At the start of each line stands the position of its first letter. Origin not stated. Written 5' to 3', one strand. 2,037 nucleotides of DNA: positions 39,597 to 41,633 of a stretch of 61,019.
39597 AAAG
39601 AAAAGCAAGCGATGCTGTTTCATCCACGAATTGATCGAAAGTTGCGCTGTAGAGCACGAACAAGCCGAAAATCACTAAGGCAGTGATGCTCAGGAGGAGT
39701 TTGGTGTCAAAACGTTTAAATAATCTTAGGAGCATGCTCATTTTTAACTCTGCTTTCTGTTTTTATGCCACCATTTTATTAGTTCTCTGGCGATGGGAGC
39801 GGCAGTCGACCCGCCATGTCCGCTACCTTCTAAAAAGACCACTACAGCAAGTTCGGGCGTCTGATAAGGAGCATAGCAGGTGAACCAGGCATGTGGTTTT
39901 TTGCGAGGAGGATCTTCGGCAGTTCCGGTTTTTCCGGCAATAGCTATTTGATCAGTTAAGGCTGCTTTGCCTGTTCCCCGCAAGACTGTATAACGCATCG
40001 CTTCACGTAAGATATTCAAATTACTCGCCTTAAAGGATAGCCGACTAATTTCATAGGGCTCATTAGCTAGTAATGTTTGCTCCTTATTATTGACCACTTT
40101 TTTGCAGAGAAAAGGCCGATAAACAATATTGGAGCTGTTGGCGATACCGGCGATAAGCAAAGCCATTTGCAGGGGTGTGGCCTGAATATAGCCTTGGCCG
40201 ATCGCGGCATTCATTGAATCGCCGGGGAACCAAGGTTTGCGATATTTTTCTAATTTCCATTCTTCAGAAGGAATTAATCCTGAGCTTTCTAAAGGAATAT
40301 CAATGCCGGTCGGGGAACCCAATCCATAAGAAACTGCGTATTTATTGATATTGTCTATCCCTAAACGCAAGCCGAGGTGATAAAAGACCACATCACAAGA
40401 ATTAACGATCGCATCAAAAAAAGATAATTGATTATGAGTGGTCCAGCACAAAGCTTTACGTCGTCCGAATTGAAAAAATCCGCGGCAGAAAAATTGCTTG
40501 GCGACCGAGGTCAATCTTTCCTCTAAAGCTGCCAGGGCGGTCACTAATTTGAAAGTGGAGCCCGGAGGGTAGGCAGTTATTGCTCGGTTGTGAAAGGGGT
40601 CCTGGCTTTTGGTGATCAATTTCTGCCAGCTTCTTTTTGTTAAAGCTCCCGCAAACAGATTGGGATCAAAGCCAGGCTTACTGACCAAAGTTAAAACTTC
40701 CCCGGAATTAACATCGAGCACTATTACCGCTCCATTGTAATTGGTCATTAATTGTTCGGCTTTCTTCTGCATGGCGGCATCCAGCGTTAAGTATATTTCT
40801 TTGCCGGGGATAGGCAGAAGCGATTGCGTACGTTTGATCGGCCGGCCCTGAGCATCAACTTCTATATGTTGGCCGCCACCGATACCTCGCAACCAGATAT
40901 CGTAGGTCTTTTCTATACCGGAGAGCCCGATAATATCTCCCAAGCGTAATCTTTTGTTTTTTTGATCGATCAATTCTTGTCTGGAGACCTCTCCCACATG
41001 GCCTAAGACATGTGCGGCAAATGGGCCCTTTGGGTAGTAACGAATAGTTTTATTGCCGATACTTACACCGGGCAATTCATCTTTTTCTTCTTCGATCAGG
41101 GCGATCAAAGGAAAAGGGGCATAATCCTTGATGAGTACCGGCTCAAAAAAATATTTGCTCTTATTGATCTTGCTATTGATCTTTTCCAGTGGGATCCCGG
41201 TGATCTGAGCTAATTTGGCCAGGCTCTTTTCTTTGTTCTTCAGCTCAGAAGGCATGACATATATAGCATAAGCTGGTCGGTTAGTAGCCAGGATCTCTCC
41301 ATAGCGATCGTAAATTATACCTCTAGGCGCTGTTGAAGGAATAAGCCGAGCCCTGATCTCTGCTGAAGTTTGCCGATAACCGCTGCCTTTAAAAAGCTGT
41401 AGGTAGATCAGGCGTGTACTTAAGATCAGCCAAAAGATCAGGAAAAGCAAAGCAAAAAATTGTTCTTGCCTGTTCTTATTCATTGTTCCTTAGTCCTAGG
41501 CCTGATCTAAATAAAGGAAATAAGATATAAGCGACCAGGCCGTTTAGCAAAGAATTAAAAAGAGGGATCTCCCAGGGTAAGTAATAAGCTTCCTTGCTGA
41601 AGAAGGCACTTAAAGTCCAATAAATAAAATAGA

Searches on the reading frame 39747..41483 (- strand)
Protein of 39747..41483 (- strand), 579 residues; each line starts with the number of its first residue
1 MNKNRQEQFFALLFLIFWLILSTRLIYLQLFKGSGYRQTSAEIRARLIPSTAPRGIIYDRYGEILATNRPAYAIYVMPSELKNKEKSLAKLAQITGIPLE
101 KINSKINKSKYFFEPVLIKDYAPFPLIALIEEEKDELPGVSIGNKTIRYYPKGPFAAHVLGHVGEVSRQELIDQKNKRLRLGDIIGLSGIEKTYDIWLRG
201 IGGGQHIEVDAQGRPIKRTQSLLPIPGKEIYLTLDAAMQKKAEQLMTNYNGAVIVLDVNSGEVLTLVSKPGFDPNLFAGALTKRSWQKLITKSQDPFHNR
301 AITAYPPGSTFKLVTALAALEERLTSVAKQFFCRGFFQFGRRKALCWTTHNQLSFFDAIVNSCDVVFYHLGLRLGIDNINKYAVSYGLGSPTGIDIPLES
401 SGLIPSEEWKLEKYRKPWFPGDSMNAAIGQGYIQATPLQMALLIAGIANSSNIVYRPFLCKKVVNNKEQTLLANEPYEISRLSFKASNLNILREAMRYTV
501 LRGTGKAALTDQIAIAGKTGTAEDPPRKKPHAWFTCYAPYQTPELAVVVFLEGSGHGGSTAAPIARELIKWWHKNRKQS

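Call 94: search_protein_families(library=pfam, proteins=[window:39747-41483:-], max_evalue=0.001)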
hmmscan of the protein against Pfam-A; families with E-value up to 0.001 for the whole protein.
window:39747-41483:- (579 aa): 2 families
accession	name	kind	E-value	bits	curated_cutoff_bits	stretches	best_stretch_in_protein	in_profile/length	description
PF00905.27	Transpeptidase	-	7.3e-57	193.3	22.1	1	251-569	1-298/299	Penicillin binding protein transpeptidase domain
PF03717.20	PBP_dimer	-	5e-46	157.8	24.4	1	50-219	2-179/180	Penicillin-binding Protein dimerisation domain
